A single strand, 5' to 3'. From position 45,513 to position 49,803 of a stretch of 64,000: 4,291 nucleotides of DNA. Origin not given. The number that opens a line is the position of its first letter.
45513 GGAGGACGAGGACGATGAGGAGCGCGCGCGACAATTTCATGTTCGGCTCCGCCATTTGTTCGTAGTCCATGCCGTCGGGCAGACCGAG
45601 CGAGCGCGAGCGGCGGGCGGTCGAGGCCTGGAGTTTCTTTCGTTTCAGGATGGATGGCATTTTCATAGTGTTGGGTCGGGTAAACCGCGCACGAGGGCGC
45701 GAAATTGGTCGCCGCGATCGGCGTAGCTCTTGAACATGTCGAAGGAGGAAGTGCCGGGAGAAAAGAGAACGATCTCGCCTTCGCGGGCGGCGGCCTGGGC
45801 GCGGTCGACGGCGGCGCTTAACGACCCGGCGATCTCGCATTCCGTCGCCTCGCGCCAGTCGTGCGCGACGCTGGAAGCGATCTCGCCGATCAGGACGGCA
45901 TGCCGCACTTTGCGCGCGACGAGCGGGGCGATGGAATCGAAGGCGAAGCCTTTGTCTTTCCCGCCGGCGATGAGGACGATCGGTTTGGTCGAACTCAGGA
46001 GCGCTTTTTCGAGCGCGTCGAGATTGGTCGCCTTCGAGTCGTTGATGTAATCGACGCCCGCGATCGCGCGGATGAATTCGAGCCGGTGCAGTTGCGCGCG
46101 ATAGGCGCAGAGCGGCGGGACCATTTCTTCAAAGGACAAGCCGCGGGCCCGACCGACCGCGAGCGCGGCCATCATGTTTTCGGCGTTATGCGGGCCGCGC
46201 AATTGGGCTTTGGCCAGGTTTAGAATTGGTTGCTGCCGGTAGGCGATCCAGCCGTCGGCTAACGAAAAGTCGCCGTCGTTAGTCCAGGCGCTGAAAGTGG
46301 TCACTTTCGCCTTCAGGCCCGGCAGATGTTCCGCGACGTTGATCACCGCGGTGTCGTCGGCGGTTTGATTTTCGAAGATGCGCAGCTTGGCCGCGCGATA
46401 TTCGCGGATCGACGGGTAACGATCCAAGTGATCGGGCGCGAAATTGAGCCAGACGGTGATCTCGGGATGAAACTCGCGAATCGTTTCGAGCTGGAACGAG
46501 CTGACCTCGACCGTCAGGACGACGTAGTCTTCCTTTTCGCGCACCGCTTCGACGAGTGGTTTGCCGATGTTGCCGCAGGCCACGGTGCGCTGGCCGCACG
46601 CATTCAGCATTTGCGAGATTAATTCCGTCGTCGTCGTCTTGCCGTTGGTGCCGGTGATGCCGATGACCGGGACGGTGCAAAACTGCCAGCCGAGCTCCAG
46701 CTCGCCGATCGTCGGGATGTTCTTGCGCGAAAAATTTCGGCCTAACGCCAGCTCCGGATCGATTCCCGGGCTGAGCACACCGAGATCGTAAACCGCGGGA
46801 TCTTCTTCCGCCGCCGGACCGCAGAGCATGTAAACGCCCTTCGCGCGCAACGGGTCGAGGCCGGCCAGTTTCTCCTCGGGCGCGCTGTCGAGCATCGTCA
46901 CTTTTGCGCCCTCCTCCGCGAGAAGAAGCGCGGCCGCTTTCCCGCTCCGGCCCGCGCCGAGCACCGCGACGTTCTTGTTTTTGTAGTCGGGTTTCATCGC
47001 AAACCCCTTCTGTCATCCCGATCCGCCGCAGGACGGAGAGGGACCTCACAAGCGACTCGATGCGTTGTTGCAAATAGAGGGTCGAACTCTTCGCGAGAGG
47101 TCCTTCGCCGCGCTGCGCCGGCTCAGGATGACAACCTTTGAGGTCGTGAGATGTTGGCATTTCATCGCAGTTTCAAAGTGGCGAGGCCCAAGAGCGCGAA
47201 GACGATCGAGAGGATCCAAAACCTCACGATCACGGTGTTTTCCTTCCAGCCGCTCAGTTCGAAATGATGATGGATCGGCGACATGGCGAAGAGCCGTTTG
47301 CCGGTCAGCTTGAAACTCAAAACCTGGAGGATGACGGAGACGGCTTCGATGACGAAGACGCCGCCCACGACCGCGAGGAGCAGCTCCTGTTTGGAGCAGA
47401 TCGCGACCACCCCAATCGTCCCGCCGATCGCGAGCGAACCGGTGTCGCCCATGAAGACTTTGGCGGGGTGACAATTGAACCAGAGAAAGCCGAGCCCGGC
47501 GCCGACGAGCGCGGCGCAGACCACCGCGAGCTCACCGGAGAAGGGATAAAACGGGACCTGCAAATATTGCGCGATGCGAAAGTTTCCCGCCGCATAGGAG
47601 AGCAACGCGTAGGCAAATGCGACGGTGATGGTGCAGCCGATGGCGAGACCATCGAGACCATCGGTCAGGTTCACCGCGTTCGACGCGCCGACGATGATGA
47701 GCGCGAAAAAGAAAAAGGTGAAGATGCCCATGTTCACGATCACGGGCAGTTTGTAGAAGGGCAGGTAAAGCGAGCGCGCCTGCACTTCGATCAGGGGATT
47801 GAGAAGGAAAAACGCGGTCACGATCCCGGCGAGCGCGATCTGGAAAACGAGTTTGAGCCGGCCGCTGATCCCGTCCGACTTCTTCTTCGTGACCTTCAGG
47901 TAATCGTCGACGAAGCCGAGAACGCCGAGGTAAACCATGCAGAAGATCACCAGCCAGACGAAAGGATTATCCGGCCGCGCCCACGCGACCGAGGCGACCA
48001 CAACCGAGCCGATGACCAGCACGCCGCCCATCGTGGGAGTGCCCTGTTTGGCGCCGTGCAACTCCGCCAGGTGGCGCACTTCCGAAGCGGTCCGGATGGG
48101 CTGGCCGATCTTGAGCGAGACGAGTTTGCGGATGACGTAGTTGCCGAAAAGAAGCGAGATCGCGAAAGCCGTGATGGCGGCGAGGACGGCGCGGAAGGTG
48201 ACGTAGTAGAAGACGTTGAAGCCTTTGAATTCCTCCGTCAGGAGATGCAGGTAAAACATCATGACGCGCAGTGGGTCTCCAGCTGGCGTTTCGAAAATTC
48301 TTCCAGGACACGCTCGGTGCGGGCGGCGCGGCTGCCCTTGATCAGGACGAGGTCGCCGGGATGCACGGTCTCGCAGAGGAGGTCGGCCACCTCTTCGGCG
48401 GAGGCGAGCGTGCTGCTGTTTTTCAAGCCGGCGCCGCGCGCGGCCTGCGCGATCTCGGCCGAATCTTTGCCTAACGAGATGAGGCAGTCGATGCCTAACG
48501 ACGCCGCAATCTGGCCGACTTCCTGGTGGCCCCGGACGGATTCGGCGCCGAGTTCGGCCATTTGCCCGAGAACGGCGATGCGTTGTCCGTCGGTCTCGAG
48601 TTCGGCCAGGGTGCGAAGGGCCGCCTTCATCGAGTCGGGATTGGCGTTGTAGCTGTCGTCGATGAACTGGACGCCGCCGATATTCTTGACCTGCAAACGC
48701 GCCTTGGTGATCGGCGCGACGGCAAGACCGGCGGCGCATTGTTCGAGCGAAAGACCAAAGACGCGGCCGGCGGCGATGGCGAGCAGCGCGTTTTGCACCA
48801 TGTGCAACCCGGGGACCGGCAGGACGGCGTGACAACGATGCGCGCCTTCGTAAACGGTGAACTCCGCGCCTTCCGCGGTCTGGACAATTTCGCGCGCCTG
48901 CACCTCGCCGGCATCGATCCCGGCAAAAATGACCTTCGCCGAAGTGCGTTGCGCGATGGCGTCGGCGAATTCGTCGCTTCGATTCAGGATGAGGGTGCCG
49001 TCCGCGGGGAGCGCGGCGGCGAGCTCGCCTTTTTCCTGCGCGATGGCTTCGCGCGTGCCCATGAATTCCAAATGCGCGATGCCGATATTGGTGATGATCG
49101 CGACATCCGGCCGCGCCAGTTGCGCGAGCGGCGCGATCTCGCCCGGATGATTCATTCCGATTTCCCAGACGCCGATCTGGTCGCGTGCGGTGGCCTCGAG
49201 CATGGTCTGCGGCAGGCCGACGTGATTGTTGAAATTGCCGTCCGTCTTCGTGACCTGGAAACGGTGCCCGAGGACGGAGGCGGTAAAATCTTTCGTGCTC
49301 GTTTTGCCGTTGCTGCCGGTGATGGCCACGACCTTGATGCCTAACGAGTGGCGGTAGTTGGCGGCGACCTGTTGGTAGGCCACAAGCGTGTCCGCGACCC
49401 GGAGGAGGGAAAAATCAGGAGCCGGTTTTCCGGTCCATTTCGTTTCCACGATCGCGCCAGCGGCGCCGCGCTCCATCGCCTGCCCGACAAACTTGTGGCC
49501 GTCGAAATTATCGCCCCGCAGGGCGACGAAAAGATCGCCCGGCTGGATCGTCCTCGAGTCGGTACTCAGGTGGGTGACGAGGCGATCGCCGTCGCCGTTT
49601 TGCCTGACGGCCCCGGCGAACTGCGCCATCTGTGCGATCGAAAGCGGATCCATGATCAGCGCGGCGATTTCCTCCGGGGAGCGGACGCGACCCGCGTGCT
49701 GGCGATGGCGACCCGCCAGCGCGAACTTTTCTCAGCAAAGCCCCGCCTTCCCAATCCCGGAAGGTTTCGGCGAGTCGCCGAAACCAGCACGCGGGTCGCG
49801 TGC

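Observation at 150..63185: Hyper-abundant 9-mer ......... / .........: about one copy per kb, strand-symmetric and frame-independent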

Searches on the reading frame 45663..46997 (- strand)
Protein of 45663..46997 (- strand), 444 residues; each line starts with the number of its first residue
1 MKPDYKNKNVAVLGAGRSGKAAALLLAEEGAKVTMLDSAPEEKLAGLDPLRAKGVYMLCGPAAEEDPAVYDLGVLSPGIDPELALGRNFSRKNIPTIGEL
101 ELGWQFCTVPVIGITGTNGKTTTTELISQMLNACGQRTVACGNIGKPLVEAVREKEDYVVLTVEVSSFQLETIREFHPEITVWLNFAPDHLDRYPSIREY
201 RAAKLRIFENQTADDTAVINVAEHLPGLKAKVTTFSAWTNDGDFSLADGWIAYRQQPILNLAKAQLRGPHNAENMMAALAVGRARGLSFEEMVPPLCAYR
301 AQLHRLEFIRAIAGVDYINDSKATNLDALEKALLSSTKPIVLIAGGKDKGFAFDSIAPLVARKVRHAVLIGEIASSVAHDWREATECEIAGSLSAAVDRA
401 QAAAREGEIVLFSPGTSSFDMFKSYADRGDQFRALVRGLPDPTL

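Call 7: search_protein_families(library=pfam, proteins=[window:45663-46997:-])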
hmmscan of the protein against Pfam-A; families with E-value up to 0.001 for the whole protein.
window:45663-46997:- (444 aa): 5 families
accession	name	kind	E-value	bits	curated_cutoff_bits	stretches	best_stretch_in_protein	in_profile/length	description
PF08245.18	Mur_ligase_M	-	8.3e-28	98.2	24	1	114-281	1-199/200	Mur ligase middle domain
PF02875.26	Mur_ligase_C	-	2.7e-12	48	28.4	1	304-414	1-125/127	Mur ligase, glutamate ligase domain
PF21799.2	MurD-like_N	-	5e-06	27.1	27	1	8-96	1-86/88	Mur ligase MurD-like, N-terminal domain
PF02254.24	TrkA_N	-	0.00025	21.8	23.8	0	10-66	1-53/116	TrkA-N domain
PF02737.24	3HCDH_N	-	0.00086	19.7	22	0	9-44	1-36/180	3-hydroxyacyl-CoA dehydrogenase, NAD binding domain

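Call 10: find_encoding_contigs(protein=window:45663-46997:-, flank=10000, max_places=6)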
Protein window:45663-46997:- (444 aa): no gene with exactly this product is on record in the collection.

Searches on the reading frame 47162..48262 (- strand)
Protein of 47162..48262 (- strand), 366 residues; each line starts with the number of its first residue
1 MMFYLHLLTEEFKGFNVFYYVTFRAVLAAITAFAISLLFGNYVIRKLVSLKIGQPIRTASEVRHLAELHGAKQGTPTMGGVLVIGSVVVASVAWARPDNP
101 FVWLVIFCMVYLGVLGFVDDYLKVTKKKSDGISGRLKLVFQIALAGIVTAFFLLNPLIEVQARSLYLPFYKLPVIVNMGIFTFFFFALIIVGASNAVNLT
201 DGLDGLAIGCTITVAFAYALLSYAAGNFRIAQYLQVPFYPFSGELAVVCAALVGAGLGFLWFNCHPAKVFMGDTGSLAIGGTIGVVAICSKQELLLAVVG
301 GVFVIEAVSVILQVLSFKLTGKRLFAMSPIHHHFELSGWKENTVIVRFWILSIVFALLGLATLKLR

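Call 7: search_protein_families(library=pfam, proteins=[window:47162-48262:-])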
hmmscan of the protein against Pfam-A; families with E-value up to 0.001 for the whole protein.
window:47162-48262:- (366 aa): 2 families
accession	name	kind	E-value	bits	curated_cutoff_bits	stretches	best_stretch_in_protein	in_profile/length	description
PF00953.26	Glycos_transf_4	-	5.3e-34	118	27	1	103-290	2-159/160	Glycosyl transferase family 4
PF10555.14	MraY_sig1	-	0.00014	21.6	20.1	1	72-82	1-11/13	Phospho-N-acetylmuramoyl-pentapeptide-transferase signature 1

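Call 11: find_homologous_proteins(query=window:47162-48262:-, max_evalue=1e-30)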
Query window:47162-48262:- (366 aa): 8000 proteins with E <= 1e-30 among 8000 candidates; the best 120 are listed.
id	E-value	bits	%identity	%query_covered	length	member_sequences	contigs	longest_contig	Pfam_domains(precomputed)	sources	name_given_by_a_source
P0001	2.0e-227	772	96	100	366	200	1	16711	PF00953.27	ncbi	-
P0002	4.2e-226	768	96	100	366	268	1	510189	PF00953.27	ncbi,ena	-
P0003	4.1e-215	732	90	100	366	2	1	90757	PF00953.27,PF10555.15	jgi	jgi:phospho-N-acetylmuramoyl-pentapeptide-transferase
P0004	7.5e-215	731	90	100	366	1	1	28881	PF00953.27,PF10555.15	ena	-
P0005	8.5e-214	728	90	100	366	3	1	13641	PF00953.27,PF10555.15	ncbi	-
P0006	1.1e-213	727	90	100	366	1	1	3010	PF00953.27,PF10555.15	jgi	jgi:phospho-N-acetylmuramoyl-pentapeptide-transferase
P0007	1.6e-212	723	90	100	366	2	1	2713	PF00953.27,PF10555.15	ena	-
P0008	1.7e-212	723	90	100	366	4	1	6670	PF00953.27,PF10555.15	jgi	-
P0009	7.9e-212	721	89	100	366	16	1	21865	PF00953.27,PF10555.15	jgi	jgi:phospho-N-acetylmuramoyl-pentapeptide-transferase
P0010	2.0e-211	720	89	100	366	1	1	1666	PF00953.27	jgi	jgi:phospho-N-acetylmuramoyl-pentapeptide-transferase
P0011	5.0e-211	719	89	100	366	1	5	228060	PF00953.27,PF10555.15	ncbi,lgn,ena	-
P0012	7.8e-211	718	89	100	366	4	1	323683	PF00953.27,PF10555.15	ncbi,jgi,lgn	ncbi:MAG TPA: phospho-N-acetylmuramoyl-pentapeptide-transferase [Chthoniobacterales bacterium]|jgi:p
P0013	7.9e-211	718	89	100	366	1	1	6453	PF00953.27,PF10555.15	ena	-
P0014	1.0e-209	714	89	100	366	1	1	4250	PF00953.27,PF10555.15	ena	-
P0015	3.1e-209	713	87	100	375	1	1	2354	PF00953.27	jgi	jgi:phospho-N-acetylmuramoyl-pentapeptide-transferase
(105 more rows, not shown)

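Call 12: find_related_loci(query=window:47162-48262:-, collection=genome_contigs, flank=10000)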
Query window:47162-48262:- (366 aa) in genome_contigs; peptide patterns used: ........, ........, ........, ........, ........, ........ (x = any residue, [..] = any of these).
600 stretches matched a pattern (row limit reached: there are more); 598 encode a relative of the query (tblastn E <= 1e-3); the best 80 are kept; 80 distinct loci.
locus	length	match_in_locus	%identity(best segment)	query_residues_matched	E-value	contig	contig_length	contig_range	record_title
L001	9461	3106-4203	91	1-366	0e+0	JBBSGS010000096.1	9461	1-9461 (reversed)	MAG: Chthoniobacterales bacterium isolate LS2_sbin.46 LS2_sbin.46_K_202528_L_9461_cov_127.7697, whole genome shotgun seq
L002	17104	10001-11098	94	1-366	0e+0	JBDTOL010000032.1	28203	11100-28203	MAG: Spartobacteria bacterium isolate cluster3_bin.173 NODE_5154_length_28203_cov_10.476979, whole genome shotgun sequen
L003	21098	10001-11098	90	1-366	0e+0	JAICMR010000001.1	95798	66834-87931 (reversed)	MAG: Chthoniobacterales bacterium isolate LS_ISSM_2_bin.146 k141_3563712_length_95798_cov_115.0000, whole genome shotgun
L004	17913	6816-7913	83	1-366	0e+0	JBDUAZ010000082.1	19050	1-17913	MAG: Chthoniobacterales bacterium isolate cluster4_bin.202 NODE_5406_length_19050_cov_19.140405, whole genome shotgun se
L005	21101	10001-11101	82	1-366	0e+0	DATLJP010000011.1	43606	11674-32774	MAG TPA_asm: Chthoniobacterales bacterium isolate SMAG_U13699 k141_1862110, whole genome shotgun sequence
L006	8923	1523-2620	83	1-366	0e+0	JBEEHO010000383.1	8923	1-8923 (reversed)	MAG: Verrucomicrobiota bacterium isolate BP_760 scaffold_3610216, whole genome shotgun sequence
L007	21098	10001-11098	81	1-366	0e+0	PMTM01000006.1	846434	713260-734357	MAG: Spartobacteria bacterium isolate palsa_1382 73.20110700_P2D.48_contig_101, whole genome shotgun sequence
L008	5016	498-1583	83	1-362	0e+0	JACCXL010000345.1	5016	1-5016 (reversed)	MAG: Chthoniobacterales bacterium isolate MGR_bin177 SD2897-2912_k127_6851052, whole genome shotgun sequence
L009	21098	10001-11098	81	1-366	0e+0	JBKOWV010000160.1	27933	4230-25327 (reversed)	MAG: Verrucomicrobiota bacterium isolate GM_EKS_MAG_00006 GM_EKS_000000312570, whole genome shotgun sequence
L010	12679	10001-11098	80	1-366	0e+0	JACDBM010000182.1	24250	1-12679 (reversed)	MAG: Chthoniobacterales bacterium isolate MGR_bin282 SD2897-2912_k127_1470193, whole genome shotgun sequence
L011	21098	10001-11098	80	1-366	0e+0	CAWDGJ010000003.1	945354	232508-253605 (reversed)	MAG: uncultured Verrucomicrobiae bacterium isolate MFD06085.bin.2.142 genome assembly, contig: contig_42683, whole genom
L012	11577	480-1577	78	1-366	0e+0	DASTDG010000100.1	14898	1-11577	MAG TPA_asm: Chthoniobacterales bacterium isolate SMAG_U813 k141_455348, whole genome shotgun sequence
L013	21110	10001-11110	72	1-366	2e-179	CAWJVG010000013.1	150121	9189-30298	MAG: uncultured Verrucomicrobiae bacterium isolate MFD00964.bin.2.259 genome assembly, contig: contig_32193, whole genom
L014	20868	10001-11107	78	1-366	3e-179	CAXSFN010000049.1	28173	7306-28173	MAG: uncultured Chthoniobacterales bacterium isolate private_X4_metawrap_bin.1 genome assembly, contig: private_X4_metaw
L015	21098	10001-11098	70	1-366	4e-177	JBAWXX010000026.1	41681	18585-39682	MAG: Verrucomicrobiota bacterium isolate ELA074 MAG074_26, whole genome shotgun sequence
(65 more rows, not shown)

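Call 53: find_encoding_contigs(protein=P0002, flank=10000, max_places=3)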
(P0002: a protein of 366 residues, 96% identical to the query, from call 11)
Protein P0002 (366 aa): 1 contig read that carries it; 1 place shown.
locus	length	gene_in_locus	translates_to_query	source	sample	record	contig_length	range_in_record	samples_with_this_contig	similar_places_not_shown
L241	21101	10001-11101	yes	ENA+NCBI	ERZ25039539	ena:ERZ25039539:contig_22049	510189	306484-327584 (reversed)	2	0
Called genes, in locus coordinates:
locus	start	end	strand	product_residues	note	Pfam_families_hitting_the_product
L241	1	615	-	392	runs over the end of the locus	PF00478:IMPDH, PF03060:NMO (faint), PF05690:ThiG (faint), PF01070:FMN_dh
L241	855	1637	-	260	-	-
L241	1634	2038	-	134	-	PF02472:ExbD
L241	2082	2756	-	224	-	PF01618:MotA_ExbB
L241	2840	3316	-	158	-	PF05593:RHS_repeat (faint)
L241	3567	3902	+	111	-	PF02381:MraZ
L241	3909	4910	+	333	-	PF01795:Methyltransf_5, PF13649:Methyltransf_25 (weak)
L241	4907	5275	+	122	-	-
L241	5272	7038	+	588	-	PF03717:PBP_dimer, PF21922:PBP_dimer_2 (faint), PF00905:Transpeptidase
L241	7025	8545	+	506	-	PF01225:Mur_ligase, PF08245:Mur_ligase_M, PF02875:Mur_ligase_C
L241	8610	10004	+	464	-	PF01225:Mur_ligase, PF08245:Mur_ligase_M, PF02875:Mur_ligase_C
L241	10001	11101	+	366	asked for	PF00953:Glycos_transf_4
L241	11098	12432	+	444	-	PF21799:MurD-like_N (weak), PF08245:Mur_ligase_M, PF02875:Mur_ligase_C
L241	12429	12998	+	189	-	PF01476:LysM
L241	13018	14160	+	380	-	PF01098:FTSW_RODA_SPOVE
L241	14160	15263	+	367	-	PF03033:Glyco_transf_28, PF13579:Glyco_trans_4_4 (weak), PF04101:Glyco_tran_28_C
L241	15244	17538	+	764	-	PF01225:Mur_ligase, PF08245:Mur_ligase_M, PF02875:Mur_ligase_C, PF01565:FAD_binding_4, PF02873:MurB_C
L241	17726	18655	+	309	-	PF01820:Dala_Dala_lig_N, PF02655:ATP-grasp_3, PF07478:Dala_Dala_lig_C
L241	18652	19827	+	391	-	PF03799:FtsQ_DivIB_C (faint), PF08478:POTRA_1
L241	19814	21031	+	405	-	PF02491:SHS2_FTSA, PF06277:EutA (weak), PF06723:MreB_Mbl, PF14450:FtsA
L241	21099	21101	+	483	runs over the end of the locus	PF00091:Tubulin, PF12327:FtsZ_C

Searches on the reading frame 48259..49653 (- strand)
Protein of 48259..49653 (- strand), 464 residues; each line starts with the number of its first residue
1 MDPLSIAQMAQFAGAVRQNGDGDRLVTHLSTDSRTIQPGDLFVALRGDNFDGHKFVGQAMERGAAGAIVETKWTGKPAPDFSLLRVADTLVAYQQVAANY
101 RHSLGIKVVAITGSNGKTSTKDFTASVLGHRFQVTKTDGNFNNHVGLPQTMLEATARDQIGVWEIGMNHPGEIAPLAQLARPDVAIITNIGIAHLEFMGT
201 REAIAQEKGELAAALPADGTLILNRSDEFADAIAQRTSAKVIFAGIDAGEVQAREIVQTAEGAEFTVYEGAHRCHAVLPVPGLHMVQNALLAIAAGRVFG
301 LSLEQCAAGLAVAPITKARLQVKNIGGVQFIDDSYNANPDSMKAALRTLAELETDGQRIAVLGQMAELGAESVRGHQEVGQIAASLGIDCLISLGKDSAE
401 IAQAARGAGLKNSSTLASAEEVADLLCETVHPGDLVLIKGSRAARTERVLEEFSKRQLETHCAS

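Call 7: search_protein_families(library=pfam, proteins=[window:48259-49653:-])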
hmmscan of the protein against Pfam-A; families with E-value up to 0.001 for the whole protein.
window:48259-49653:- (464 aa): 3 families
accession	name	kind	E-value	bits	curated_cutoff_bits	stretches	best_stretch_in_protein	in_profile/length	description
PF08245.18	Mur_ligase_M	-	2.5e-45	155.4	24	1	111-295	1-199/200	Mur ligase middle domain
PF02875.26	Mur_ligase_C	-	8.9e-25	88.4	28.4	1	319-442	2-127/127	Mur ligase, glutamate ligase domain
PF01225.30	Mur_ligase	-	7.3e-08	33.1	21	1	26-72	2-53/95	Mur ligase family, catalytic domain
